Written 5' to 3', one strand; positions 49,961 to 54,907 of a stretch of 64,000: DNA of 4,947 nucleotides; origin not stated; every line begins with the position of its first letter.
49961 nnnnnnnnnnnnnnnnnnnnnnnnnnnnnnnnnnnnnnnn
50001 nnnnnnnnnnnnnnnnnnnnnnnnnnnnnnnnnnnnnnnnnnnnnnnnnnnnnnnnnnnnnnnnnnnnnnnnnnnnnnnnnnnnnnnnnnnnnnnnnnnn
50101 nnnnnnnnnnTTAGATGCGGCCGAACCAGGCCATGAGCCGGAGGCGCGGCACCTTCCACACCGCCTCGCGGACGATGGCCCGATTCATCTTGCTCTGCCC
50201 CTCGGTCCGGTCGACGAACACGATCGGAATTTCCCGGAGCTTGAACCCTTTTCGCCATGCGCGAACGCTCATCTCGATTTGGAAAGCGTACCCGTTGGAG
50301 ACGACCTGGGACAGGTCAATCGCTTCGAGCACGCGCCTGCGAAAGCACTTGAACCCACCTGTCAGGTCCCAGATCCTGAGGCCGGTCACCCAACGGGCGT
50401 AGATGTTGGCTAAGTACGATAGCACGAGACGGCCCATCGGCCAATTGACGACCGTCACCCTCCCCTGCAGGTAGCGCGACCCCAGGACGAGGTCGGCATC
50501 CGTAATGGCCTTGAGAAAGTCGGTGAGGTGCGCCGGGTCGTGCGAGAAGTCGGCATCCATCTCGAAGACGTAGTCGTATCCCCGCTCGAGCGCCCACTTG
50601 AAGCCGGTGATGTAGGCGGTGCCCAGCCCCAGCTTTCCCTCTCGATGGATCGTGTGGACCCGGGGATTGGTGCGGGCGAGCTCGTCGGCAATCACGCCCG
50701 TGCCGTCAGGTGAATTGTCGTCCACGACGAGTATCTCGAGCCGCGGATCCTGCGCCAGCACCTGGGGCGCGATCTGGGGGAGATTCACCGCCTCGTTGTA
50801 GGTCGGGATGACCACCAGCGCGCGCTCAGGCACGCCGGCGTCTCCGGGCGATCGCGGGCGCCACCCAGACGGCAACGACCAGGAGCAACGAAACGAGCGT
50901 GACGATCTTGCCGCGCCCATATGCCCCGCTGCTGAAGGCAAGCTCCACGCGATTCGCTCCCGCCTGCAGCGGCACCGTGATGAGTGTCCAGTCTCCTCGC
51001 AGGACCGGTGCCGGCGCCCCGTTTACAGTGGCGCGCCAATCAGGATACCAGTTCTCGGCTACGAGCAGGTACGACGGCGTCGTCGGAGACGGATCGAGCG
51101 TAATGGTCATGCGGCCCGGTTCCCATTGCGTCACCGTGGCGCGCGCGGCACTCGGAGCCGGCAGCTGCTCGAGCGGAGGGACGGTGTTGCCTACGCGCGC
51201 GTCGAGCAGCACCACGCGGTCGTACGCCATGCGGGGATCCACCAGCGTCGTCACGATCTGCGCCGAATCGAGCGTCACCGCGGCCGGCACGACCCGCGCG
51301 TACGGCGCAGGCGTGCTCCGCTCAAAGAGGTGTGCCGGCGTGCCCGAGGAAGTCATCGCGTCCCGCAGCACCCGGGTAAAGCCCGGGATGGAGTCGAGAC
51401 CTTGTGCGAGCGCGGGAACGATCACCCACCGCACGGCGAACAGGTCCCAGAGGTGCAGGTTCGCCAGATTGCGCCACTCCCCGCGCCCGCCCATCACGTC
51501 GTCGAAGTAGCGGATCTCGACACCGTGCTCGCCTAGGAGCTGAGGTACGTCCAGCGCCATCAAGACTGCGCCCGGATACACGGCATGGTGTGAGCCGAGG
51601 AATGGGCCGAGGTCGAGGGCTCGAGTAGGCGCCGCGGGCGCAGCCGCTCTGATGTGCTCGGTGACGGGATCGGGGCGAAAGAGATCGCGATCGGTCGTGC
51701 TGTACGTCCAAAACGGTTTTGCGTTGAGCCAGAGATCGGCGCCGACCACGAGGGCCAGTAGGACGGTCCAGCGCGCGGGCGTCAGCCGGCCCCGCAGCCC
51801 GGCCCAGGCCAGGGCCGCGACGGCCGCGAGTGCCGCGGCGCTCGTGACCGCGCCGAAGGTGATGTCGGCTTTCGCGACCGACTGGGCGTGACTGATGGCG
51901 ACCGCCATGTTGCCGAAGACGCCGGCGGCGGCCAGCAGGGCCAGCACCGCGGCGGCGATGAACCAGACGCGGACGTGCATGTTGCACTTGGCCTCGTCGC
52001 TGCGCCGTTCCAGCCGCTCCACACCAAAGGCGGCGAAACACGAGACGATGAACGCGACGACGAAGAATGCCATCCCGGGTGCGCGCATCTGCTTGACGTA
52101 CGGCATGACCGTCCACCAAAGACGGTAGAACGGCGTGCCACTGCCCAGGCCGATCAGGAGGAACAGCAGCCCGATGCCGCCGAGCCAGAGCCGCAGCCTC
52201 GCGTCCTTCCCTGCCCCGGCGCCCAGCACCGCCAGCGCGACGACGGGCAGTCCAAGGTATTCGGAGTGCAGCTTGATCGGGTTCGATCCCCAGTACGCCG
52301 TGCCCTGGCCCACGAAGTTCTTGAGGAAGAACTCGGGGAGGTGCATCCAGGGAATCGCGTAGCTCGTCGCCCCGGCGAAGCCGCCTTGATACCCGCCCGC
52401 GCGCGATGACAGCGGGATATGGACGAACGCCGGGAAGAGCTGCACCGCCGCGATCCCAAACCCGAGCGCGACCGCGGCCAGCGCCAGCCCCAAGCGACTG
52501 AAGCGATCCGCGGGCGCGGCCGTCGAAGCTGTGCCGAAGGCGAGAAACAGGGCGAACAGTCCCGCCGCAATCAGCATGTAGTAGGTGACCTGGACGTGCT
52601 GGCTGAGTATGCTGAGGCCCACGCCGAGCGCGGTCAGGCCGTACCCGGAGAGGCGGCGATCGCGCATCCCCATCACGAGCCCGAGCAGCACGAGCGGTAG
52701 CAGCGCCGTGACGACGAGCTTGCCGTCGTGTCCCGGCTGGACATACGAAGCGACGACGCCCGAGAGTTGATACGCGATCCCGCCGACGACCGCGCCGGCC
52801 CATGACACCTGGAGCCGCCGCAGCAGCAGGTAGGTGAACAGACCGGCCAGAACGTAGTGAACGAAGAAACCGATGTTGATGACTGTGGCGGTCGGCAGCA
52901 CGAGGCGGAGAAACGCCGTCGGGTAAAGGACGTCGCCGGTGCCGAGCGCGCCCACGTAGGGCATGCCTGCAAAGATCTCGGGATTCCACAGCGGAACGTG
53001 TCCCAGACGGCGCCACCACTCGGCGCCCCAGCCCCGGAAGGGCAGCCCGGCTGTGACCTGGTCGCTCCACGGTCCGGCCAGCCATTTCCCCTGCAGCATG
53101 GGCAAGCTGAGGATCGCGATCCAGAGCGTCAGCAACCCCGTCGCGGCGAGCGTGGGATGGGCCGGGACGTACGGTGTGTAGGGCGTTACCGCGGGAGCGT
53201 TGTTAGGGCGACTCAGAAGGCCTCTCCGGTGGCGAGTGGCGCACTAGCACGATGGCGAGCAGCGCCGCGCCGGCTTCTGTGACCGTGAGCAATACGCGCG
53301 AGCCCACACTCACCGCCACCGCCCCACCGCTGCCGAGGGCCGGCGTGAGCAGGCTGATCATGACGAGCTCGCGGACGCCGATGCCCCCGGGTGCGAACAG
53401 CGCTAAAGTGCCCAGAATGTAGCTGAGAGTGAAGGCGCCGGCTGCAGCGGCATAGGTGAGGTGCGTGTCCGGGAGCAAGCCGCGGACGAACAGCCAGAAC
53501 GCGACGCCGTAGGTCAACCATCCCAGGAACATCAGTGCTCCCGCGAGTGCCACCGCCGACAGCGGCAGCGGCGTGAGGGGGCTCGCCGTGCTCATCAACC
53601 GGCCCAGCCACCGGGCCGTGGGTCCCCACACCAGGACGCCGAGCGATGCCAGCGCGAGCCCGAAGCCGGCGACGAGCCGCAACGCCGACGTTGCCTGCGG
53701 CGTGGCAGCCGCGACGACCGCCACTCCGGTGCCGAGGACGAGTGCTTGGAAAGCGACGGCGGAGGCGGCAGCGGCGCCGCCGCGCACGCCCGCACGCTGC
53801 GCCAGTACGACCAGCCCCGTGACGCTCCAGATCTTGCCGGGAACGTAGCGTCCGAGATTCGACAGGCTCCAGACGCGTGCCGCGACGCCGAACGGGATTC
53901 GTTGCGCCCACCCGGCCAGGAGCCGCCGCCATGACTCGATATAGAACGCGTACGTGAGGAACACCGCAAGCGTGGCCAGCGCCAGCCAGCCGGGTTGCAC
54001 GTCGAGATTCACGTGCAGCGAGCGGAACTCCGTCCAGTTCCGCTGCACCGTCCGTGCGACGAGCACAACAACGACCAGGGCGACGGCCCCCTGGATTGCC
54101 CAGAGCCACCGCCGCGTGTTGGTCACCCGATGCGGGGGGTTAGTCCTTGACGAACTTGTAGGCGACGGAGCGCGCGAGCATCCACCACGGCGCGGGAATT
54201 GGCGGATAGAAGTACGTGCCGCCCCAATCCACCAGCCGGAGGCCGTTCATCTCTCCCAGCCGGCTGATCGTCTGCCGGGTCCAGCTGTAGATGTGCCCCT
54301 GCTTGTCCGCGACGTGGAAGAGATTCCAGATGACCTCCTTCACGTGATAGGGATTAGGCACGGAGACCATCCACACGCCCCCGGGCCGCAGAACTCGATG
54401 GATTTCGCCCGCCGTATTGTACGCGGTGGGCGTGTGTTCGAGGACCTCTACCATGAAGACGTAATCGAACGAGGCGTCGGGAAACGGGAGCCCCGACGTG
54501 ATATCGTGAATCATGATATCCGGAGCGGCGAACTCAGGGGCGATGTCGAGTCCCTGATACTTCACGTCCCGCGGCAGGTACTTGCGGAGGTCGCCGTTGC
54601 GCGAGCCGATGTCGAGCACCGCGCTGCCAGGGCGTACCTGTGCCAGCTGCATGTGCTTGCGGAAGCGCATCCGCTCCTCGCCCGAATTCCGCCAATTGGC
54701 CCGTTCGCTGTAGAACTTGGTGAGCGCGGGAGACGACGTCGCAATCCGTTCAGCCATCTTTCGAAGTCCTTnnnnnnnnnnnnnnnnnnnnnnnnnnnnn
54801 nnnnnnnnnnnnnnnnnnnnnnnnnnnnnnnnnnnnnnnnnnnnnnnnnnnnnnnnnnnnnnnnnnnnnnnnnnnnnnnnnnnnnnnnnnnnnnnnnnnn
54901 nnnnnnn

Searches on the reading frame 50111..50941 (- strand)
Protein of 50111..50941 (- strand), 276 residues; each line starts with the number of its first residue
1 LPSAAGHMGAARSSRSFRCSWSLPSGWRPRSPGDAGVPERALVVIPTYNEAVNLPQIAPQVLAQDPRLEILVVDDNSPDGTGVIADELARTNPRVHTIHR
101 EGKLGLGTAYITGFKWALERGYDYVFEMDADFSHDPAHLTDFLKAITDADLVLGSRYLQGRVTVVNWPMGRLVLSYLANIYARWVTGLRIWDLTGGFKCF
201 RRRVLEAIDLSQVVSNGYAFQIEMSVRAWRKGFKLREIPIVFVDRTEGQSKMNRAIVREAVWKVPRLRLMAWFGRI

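Call 8: search_protein_families(library=pfam, proteins=[window:50111-50941:-])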
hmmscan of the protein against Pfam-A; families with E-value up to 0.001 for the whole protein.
window:50111-50941:- (276 aa): 3 families
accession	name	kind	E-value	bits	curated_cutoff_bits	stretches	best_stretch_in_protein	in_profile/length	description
PF00535.33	Glycos_transf_2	-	1e-31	110.6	23.3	1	43-207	2-166/168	Glycosyl transferase family 2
PF13641.12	Glyco_tranf_2_3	-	3.7e-08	34.1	27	1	41-250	3-216/230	Glycosyltransferase like family 2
PF13506.12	Glyco_transf_21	-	0.00012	22.1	21.7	1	122-263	31-173/174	Glycosyl transferase family 21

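Call 32: find_homologous_proteins(query=window:50111-50833:-, max_evalue=1e-60)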
Query window:50111-50833:- (240 aa): 7988 proteins with E <= 1e-60 among 8000 candidates; the best 120 are listed.
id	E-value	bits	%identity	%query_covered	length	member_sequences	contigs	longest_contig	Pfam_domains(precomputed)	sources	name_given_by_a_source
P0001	7.2e-159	545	100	100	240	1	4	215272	PF13641.13,PF00535.33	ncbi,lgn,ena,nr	ncbi:MAG TPA: polyprenol monophosphomannose synthase [Gemmatimonadales bacterium]|nr:polyprenol mono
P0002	1.8e-158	544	100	100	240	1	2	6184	PF13641.13,PF00535.33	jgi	-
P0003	1.0e-154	531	96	100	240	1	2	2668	PF13641.13,PF00535.33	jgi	jgi:dolichol-phosphate mannosyltransferase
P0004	2.4e-150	517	94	99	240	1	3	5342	PF13641.13,PF00535.33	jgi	jgi:dolichol-phosphate mannosyltransferase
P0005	3.4e-150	517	95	100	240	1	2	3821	PF13641.13,PF00535.33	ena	-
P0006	1.2e-149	515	93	100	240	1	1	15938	PF13641.13,PF00535.33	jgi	jgi:dolichol-phosphate mannosyltransferase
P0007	2.1e-149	514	93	99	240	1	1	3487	PF13641.13,PF00535.33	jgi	jgi:dolichol-phosphate mannosyltransferase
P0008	5.0e-149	513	93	100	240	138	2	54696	PF13641.13,PF00535.33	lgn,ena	-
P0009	3.3e-145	500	91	100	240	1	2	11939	PF13641.13,PF00535.33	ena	-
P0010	3.7e-145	500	90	100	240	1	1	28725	PF13641.13,PF00535.33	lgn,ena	-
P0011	5.3e-145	500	90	100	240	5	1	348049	PF13641.13,PF00535.33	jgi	jgi:dolichol-phosphate mannosyltransferase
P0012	6.4e-145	499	91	99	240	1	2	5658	PF13641.13,PF00535.33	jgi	-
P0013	9.6e-145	499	89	100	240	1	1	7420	PF13641.13,PF00535.33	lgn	-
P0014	2.3e-144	497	92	99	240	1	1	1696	PF13641.13,PF00535.33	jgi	jgi:dolichol-phosphate mannosyltransferase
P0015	3.2e-144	497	90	100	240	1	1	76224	PF13641.13,PF00535.33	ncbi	-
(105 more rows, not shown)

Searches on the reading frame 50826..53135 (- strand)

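Call 8: search_protein_families(library=pfam, proteins=[window:50826-53135:-])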
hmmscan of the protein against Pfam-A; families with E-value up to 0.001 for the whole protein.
window:50826-53135:- (769 aa): 1 family
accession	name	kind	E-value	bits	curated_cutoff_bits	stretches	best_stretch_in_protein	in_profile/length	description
PF09586.16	YfhO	-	2.8e-14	52.9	28.5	1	90-465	96-433/835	Bacterial membrane protein YfhO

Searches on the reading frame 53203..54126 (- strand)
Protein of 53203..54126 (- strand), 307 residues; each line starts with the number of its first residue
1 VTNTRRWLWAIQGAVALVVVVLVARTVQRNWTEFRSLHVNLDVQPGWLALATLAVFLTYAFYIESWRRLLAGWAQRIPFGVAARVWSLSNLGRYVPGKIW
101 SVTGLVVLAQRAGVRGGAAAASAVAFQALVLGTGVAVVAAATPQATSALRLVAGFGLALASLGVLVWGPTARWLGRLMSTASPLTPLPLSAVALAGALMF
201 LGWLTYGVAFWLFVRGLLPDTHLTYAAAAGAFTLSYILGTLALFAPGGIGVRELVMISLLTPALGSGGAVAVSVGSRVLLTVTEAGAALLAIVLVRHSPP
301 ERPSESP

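Call 8: search_protein_families(library=pfam, proteins=[window:53203-54126:-])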
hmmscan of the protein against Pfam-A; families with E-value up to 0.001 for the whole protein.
window:53203-54126:- (307 aa): 1 family
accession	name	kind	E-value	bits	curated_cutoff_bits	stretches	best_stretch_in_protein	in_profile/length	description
PF03706.18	LPG_synthase_TM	-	2.5e-12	47.3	33.4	1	11-279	3-293/302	Lysylphosphatidylglycerol synthase TM region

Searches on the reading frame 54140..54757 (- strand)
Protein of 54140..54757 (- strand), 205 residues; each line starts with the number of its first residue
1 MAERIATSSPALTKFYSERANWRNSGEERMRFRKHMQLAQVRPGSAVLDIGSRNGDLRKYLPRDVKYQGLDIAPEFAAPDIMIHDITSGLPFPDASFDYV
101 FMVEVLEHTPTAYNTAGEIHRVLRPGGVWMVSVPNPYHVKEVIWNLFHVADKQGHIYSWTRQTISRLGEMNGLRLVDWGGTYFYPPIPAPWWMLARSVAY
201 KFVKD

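Call 8: search_protein_families(library=pfam, proteins=[window:54140-54757:-])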
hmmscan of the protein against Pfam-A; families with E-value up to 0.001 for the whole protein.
window:54140-54757:- (205 aa): 8 families
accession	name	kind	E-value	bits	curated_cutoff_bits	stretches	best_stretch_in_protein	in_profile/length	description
PF13489.12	Methyltransf_23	-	1.4e-14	54.6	27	1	37-176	15-162/164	Methyltransferase domain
PF08241.18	Methyltransf_11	-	1.4e-13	51.7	21.2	1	48-129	1-93/95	Methyltransferase domain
PF13649.12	Methyltransf_25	-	1.5e-09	38.9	27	1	47-127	1-97/97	Methyltransferase domain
PF08242.18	Methyltransf_12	-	1.1e-08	36.2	30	1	48-128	1-97/98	Methyltransferase domain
PF13847.12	Methyltransf_31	-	3.7e-08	33.6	27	1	84-141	61-124/145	Methyltransferase domain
PF07021.18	MetW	-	3.8e-07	30.4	21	1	38-146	8-121/193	Methionine biosynthesis protein MetW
PF01209.24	Ubie_methyltran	-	0.00032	20.6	20.1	0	87-131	107-151/233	ubiE/COQ5 methyltransferase family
PF03141.22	Methyltransf_29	-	0.0005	19.2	23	1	62-137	147-223/506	Putative S-adenosyl-L-methionine-dependent methyltransferase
